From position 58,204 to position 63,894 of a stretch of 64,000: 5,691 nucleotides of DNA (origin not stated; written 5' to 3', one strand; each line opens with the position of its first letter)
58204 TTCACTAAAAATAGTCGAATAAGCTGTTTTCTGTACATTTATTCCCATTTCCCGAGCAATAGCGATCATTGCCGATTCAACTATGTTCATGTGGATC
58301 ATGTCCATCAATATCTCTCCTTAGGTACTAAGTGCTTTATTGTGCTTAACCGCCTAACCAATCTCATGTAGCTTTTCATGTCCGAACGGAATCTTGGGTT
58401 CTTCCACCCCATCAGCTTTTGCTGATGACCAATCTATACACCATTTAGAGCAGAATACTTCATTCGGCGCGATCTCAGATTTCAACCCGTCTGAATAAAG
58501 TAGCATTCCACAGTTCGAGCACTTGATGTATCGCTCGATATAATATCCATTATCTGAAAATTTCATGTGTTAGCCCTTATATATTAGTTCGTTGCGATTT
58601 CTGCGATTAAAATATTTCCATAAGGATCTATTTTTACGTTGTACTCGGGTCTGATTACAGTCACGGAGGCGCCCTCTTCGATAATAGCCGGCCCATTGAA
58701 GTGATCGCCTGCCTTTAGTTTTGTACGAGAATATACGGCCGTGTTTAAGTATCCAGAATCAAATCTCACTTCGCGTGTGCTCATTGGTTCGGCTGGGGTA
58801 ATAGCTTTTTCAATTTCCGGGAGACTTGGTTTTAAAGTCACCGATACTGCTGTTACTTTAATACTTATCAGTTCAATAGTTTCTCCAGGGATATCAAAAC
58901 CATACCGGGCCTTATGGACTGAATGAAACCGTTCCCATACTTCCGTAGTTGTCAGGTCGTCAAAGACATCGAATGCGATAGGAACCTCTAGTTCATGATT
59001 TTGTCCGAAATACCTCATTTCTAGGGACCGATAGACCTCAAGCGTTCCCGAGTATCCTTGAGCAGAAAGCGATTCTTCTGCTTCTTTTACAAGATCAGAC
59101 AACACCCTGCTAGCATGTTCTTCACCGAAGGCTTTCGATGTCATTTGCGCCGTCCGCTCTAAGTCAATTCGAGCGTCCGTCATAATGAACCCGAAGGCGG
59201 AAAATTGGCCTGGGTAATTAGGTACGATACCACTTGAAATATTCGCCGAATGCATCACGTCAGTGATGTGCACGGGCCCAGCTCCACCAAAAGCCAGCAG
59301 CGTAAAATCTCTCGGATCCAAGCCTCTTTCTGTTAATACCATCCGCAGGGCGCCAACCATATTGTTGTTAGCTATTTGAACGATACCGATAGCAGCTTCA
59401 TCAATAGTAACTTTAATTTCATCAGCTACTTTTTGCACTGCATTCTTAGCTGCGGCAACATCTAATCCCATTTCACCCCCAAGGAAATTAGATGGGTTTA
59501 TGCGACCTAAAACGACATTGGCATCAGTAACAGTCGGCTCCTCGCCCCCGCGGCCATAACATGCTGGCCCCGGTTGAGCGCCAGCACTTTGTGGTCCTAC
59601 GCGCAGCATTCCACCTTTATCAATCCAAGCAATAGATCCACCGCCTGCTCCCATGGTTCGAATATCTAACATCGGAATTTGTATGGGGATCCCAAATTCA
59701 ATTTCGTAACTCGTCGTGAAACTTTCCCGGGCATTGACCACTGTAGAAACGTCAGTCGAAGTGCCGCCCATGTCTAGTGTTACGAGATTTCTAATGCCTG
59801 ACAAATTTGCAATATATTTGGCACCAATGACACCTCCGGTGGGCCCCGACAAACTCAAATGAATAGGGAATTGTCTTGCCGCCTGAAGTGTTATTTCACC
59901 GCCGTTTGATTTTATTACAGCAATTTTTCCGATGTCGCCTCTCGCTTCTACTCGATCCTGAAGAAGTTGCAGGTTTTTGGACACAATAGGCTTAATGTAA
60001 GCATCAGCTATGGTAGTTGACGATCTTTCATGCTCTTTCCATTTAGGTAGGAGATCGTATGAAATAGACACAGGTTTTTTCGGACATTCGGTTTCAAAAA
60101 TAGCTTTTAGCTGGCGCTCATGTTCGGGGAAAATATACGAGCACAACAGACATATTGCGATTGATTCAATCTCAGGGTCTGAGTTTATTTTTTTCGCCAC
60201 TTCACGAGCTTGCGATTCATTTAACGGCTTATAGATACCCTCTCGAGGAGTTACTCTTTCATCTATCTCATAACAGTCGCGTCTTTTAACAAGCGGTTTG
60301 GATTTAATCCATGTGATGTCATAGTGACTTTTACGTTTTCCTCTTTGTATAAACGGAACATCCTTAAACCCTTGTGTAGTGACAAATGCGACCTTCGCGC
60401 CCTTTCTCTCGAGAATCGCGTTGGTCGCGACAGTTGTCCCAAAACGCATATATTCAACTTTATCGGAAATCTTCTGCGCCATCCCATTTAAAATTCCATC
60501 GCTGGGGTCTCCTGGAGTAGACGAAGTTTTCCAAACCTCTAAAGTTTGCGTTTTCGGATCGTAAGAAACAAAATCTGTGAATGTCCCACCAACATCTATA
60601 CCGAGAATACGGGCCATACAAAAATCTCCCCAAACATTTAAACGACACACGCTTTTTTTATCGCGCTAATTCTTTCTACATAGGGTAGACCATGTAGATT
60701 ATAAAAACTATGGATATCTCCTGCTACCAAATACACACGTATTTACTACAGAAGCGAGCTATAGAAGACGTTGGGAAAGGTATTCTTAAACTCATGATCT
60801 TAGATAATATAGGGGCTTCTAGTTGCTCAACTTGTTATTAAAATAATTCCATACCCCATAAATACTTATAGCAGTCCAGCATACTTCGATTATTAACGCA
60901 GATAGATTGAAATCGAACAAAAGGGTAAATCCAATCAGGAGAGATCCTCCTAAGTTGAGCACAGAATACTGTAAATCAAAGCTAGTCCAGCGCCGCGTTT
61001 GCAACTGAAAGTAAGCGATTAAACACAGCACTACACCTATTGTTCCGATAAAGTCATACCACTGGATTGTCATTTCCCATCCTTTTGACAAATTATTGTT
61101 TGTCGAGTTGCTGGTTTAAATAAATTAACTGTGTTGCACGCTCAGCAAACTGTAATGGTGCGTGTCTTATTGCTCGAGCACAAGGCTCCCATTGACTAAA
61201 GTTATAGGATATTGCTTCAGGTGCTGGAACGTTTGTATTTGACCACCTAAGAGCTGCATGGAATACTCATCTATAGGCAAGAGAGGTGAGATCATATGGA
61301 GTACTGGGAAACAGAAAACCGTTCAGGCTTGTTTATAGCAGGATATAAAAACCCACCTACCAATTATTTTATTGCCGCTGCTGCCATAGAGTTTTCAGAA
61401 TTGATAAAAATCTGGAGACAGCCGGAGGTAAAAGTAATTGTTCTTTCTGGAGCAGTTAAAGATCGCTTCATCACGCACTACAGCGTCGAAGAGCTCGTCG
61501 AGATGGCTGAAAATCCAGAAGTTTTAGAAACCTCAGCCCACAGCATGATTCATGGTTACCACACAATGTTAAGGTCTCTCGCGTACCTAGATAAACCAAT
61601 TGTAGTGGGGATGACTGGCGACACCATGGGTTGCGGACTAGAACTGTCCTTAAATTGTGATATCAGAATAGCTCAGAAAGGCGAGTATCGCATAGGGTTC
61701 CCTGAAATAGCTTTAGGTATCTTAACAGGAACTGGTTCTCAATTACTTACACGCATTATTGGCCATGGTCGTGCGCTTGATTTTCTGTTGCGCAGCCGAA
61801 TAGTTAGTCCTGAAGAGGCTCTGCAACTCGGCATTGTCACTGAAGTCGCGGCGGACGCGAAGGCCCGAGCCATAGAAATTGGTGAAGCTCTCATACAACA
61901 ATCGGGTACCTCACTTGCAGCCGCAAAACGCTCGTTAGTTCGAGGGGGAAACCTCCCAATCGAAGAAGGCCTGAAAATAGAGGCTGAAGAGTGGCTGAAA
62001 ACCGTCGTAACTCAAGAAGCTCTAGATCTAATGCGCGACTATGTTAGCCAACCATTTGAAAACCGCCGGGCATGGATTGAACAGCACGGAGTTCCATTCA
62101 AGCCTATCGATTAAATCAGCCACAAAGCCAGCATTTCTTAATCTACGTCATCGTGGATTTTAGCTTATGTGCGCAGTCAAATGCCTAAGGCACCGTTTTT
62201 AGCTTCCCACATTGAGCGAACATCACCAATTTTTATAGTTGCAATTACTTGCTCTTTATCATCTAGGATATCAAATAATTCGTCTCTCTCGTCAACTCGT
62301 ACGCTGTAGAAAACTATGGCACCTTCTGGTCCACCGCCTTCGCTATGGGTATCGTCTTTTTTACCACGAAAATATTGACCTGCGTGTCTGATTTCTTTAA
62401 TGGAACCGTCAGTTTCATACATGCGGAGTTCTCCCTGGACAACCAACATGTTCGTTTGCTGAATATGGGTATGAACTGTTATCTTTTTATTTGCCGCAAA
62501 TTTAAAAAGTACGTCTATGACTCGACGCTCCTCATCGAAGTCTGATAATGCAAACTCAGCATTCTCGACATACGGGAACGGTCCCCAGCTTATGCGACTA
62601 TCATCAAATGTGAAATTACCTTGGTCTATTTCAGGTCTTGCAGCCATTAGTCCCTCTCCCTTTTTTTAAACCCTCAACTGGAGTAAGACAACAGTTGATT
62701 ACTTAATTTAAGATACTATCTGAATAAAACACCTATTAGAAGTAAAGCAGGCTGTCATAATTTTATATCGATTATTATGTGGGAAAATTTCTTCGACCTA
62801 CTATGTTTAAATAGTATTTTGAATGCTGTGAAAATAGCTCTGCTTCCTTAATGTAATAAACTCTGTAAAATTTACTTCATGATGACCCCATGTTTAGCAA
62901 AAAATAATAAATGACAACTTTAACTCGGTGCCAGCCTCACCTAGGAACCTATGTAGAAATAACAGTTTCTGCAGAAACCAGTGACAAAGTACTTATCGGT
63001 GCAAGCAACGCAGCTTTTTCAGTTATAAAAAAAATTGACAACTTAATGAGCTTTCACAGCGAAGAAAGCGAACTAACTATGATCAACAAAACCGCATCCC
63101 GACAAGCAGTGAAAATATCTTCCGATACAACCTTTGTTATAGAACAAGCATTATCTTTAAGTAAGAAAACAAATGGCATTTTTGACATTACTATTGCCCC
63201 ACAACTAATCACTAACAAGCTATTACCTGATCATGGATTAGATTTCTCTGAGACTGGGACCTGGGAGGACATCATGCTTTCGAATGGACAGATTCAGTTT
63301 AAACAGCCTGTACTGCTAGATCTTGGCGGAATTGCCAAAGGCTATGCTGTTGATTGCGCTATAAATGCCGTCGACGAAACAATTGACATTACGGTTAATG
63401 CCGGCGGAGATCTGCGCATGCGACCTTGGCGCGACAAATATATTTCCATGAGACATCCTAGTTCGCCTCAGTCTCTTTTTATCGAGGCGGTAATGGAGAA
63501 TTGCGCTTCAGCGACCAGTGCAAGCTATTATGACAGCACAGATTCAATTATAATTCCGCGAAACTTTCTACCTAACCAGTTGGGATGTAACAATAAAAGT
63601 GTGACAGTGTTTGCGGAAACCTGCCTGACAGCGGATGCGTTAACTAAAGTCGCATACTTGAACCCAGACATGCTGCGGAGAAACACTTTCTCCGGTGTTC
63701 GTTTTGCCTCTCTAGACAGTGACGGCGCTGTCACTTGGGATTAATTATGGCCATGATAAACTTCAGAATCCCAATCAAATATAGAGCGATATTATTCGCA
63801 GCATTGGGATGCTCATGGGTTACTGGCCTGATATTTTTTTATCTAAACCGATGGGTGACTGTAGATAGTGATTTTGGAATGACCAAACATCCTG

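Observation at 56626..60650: Second HyuA - 70-aa Cys4 protein - HyuB operon, paralogous to the fused locus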

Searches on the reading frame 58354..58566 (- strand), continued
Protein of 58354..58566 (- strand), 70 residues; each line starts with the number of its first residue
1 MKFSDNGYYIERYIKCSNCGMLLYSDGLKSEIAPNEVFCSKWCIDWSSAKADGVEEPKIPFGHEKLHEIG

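Call 64: find_encoding_contigs(protein=P0040, flank=5000, max_places=3)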
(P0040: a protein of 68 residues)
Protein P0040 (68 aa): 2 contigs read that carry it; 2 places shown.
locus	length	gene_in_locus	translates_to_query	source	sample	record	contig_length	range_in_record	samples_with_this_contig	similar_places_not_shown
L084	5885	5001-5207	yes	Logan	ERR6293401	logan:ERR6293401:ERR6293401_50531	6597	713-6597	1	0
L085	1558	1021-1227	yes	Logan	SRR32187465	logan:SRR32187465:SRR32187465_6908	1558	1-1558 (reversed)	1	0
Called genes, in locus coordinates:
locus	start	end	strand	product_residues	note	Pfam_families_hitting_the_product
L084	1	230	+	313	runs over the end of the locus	?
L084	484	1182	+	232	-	PF00392:GntR, PF13545:HTH_Crp_2 (faint), PF02002:TFIIE_alpha (faint), PF07729:FCD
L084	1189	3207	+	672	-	PF05378:Hydant_A_N, PF01968:Hydantoinase_A, PF19278:Hydant_A_C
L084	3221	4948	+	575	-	PF02538:Hydantoinase_B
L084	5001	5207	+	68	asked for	PF24273:TRASH_HVO_1752_C (weak)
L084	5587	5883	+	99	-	?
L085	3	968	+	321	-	?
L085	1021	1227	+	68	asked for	PF24273:TRASH_HVO_1752_C (weak)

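Call 65: find_encoding_contigs(protein=P0036, flank=5000, max_places=3)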
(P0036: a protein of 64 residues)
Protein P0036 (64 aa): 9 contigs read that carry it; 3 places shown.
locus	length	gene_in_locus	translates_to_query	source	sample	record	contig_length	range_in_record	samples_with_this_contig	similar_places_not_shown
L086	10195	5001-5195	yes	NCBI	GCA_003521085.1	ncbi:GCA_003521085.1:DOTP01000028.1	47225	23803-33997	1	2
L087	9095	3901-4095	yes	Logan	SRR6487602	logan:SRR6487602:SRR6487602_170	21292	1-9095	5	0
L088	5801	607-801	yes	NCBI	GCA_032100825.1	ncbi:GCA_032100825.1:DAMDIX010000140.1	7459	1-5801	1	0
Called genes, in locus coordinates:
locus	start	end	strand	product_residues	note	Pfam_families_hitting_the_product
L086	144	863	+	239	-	PF00392:GntR, PF07840:FadR_C (weak), PF07729:FCD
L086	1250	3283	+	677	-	PF05378:Hydant_A_N, PF01968:Hydantoinase_A, PF19278:Hydant_A_C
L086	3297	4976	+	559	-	PF02538:Hydantoinase_B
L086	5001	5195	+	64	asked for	-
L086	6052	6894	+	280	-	-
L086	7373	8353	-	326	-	PF01012:ETF, PF00766:ETF_alpha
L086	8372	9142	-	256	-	PF01012:ETF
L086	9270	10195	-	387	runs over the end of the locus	PF01266:DAO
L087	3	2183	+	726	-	?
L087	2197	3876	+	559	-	PF02538:Hydantoinase_B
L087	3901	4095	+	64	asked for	-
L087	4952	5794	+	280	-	-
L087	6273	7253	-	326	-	PF01012:ETF, PF00766:ETF_alpha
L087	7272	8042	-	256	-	PF01012:ETF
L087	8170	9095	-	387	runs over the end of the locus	PF01266:DAO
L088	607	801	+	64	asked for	-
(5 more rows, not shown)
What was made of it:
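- Loci of this type already carry dedicated regulators such as GntR (calls 64, 65).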

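Call 66: find_encoding_contigs(protein=P0031, flank=5000, max_places=3)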
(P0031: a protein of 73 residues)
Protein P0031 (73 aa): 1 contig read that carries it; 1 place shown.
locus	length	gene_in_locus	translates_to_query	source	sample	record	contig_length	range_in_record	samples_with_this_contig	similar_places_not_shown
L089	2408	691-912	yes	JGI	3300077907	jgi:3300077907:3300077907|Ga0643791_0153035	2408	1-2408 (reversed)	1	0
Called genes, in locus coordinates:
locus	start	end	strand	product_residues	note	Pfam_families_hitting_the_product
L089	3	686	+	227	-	?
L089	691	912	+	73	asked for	-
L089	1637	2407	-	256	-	?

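Call 69: list_cluster_members(proteins=[window:58354-58566:-, P0001, P0009, P0036, P0040, P0011, P0013, P0024, P0006])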
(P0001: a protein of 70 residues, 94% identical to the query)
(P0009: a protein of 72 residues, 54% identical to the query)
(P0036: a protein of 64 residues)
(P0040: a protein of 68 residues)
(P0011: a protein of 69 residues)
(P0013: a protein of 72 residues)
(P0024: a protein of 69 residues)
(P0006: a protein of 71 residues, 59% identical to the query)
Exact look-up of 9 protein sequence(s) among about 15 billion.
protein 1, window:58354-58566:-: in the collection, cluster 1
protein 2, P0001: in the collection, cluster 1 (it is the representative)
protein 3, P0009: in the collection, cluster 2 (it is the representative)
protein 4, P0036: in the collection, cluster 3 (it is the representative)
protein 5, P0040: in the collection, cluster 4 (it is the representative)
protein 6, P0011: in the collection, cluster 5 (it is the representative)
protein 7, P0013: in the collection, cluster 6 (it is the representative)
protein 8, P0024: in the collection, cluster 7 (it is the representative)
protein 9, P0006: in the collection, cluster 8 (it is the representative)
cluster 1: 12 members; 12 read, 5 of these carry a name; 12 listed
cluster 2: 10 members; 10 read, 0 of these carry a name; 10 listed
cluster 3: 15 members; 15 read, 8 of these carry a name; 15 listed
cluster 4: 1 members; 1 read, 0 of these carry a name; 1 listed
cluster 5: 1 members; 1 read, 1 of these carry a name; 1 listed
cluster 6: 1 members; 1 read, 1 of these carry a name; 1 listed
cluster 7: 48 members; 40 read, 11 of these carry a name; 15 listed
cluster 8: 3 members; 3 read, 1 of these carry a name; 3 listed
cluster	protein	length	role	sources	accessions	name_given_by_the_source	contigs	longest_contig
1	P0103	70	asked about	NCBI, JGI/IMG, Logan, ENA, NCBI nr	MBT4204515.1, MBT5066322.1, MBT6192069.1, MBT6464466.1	MAG: hypothetical protein HOK64_01960 [Proteobacteria bacterium] | hypothetical protein [Pseudomonadota bacterium]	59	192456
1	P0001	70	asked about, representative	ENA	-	-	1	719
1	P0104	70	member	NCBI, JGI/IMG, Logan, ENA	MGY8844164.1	MAG: hypothetical protein ACKVJV_03370 [Gammaproteobacteria bacterium] | 5-oxoprolinase (ATP-hydrolysing)/N-methylhydantoinase B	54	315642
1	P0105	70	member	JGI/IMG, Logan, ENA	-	hypothetical protein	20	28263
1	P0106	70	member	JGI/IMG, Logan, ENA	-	N-methylhydantoinase B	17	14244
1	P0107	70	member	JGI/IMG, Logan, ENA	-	N-methylhydantoinase B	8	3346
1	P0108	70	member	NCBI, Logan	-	-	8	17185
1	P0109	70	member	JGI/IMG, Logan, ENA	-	-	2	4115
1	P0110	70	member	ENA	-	-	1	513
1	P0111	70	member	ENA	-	-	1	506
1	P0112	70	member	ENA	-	-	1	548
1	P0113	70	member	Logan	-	-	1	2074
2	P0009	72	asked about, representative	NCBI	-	-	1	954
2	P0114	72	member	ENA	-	-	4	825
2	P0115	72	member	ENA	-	-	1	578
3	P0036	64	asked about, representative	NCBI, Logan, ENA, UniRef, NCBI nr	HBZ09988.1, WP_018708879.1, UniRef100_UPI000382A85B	MAG TPA: hypothetical protein DEO65_08945 [Bacillus bacterium] | hypothetical protein n=1 Tax=Siminovitchia fordii TaxID=254759 RepID=UPI000382A85B | hypothetical protein [Siminovitchia fordii]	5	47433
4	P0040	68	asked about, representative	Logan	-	-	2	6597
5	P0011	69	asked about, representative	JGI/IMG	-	N-methylhydantoinase B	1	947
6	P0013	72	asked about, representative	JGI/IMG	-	N-methylhydantoinase B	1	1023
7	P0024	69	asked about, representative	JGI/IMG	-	hypothetical protein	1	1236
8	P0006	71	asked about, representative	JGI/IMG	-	N-methylhydantoinase B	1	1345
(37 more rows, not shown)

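Call 73: search_protein_families(library=pfam, proteins=[L040:4397-5827:+, L086:6052-6894:+, L009:3164-4132:+, L009:832-2028:+, L018:1127-2182:+, L018:9843-10610:+, L025:14829-15674:-], max_evalue=0.00001)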
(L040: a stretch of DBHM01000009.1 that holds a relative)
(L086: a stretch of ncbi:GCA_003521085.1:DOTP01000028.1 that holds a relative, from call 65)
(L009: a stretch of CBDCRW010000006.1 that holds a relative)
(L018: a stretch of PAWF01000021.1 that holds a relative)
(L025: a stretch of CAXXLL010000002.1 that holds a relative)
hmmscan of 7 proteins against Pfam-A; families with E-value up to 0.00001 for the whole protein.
L040:4397-5827:+ (476 aa): 1 family
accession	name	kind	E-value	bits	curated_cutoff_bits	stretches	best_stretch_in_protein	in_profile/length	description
PF01266.30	DAO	-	6.8e-57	194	27.9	1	32-397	1-353/353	FAD dependent oxidoreductase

L086:6052-6894:+ (280 aa): 0 families

L009:3164-4132:+ (322 aa): 2 families
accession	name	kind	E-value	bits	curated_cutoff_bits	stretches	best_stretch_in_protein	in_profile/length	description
PF02826.25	2-Hacid_dh_C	-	9.7e-57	191.6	25.1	1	109-280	1-178/178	D-isomer specific 2-hydroxyacid dehydrogenase, NAD binding domain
PF00389.36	2-Hacid_dh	-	1e-13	51.6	24.6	1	42-304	36-126/134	D-isomer specific 2-hydroxyacid dehydrogenase, catalytic domain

L009:832-2028:+ (398 aa): 3 families
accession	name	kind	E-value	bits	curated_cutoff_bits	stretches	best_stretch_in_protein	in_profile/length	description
PF00465.25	Fe-ADH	-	1.2e-47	162.1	31.3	1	27-200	1-168/168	Iron-containing alcohol dehydrogenase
PF25137.1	ADH_Fe_C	-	1.8e-40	139.2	27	1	211-397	1-193/194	Fe-containing alcohol dehydrogenase family, C-terminal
PF13685.12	Fe-ADH_2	-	5.4e-11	43.2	28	1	32-130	2-98/149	Iron-containing alcohol dehydrogenase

L018:1127-2182:+ (351 aa): 1 family
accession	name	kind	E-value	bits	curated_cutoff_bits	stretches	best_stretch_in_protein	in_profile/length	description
PF00180.25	Iso_dh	-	5.1e-85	286.2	27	1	6-347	2-348/348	Isocitrate/isopropylmalate dehydrogenase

L018:9843-10610:+ (255 aa): 3 families
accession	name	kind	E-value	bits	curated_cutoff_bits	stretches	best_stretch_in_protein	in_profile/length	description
PF13561.12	adh_short_C2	-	3.8e-56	190.7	27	1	16-252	3-234/236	Enoyl-(Acyl carrier protein) reductase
PF00106.31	adh_short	-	9.7e-56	188.8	26.6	1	8-193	1-190/195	short chain dehydrogenase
PF08659.16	KR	-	1.6e-11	44.9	22.6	1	11-165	4-162/180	KR domain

L025:14829-15674:- (281 aa): 1 family
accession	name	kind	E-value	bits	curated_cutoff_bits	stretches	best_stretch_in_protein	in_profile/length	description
PF00296.26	Bac_luciferase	-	1.5e-56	192.5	27.9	1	18-236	26-228/314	Luciferase-like monooxygenase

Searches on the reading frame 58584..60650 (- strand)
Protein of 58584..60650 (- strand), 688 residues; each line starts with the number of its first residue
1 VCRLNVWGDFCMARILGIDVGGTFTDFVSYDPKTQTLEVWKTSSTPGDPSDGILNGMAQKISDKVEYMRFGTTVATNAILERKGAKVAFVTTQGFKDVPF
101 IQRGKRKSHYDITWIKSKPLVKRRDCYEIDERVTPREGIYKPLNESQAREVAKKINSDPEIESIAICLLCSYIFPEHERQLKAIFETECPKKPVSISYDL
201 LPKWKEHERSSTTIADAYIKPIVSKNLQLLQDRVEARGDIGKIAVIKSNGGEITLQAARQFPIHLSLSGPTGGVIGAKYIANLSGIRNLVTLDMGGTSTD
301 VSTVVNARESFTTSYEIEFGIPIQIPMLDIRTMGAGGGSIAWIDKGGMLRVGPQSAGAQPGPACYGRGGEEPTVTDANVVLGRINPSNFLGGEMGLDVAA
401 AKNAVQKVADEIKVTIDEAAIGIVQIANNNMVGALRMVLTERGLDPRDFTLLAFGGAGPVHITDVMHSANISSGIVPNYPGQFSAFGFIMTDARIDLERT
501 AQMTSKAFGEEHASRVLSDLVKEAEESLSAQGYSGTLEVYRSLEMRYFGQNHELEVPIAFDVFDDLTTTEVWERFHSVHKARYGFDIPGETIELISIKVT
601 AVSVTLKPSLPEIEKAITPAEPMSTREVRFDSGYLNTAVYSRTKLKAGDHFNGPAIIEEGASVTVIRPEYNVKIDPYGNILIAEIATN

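Call 3: search_protein_families(library=pfam, proteins=[window:58584-60650:-], max_evalue=0.1)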
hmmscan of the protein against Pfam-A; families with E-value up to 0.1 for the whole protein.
window:58584-60650:- (688 aa): 6 families
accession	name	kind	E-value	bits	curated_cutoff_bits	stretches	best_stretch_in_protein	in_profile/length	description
PF01968.24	Hydantoinase_A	-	1.6e-94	316.9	22.9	1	209-495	1-289/291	Hydantoinase/oxoprolinase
PF05378.19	Hydant_A_N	-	5.4e-49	166.7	25.2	1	16-188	2-175/176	Hydantoinase/oxoprolinase N-terminal region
PF19278.4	Hydant_A_C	-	2.7e-13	50.2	21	1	511-677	12-185/193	Hydantoinase/oxoprolinase C-terminal domain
PF13941.12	MutL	-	0.008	15.4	27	0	277-309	232-266/450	MutL protein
PF01869.26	BcrAD_BadFG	-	0.018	15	31.5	0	16-46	1-31/271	BadF/BadG/BcrA/BcrD ATPase family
PF00480.26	ROK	-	0.076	13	22.9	0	16-101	2-89/294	ROK family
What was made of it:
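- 58584..60650 (-): hyuA: ATP-binding alpha subunit of a hydantoinase/oxoprolinase/lactamase-type enzyme (688 aa as listed; probable true start ATG 60617, 677 aa). Pfam Hydant_A_N 5.4e-49, Hydantoinase_A 1.6e-94, Hydant_A_C 2.7e-13 (call 3).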

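Call 6: search_protein_families(library=ncbifam, proteins=[window:58584-60650:-], max_evalue=0.1)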
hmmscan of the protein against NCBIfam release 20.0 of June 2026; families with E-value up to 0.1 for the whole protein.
window:58584-60650:- (688 aa): 5 families
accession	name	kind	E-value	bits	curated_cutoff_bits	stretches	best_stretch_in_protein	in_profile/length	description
NF050156.1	CapLactmsAlpCapA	equivalog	4.2e-155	517.8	1000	1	16-681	3-684/689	caprolactamase subunit alpha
NF042975.2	AcphenoCarb_ApcC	equivalog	2.5e-90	303.7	1500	1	16-684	11-711/733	acetophenone carboxylase subunit gamma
NF042960.1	AcphenoCarb_ApcA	equivalog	2.9e-65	220.8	1250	1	18-681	6-654/658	acetophenone carboxylase subunit alpha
NF040745.1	accessory_GlmL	equivalog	0.015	14.2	475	0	281-308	241-268/459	methylaspartate mutase accessory protein GlmL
NF040623.1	MfnF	equivalog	0.053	12.7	520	0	242-307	86-147/324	(4-{4-[2-(gamma-L-glutamylamino)ethyl]phenoxymethyl}furan-2-yl)methanamine synthase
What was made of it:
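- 58584..60650 (-): The best NCBIfam match is CapA, 518 bits, below the 1000-bit cut-off (call 6).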

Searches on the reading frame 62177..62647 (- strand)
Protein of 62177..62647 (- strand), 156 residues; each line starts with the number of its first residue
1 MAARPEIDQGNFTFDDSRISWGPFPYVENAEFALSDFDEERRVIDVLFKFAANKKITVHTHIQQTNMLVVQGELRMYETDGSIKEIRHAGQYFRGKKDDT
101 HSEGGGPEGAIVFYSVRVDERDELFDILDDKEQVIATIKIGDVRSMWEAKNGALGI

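Call 30: search_protein_families(library=pfam, proteins=[window:62177-62647:-], max_evalue=0.001)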
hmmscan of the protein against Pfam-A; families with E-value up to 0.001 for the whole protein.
window:62177-62647:- (156 aa): 1 family
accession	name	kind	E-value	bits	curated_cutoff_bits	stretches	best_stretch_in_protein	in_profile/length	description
PF12973.13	Cupin_7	-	1.8e-07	31.4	27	1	12-113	4-98/105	ChrR Cupin-like domain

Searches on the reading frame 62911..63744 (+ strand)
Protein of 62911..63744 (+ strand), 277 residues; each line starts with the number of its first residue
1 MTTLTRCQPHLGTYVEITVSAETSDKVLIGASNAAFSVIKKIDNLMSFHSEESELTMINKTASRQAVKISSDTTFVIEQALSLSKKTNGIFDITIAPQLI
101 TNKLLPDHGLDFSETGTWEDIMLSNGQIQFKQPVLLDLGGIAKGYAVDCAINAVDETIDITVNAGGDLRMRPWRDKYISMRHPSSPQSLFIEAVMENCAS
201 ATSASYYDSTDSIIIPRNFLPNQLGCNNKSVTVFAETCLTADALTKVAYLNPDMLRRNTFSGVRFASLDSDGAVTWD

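Call 30: search_protein_families(library=pfam, proteins=[window:62911-63744:+], max_evalue=0.001)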
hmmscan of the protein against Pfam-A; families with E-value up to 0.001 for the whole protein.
window:62911-63744:+ (277 aa): 1 family
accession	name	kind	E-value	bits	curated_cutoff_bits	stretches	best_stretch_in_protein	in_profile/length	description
PF02424.20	ApbE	-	1.9e-34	119.8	25.6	1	11-250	1-245/266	ApbE family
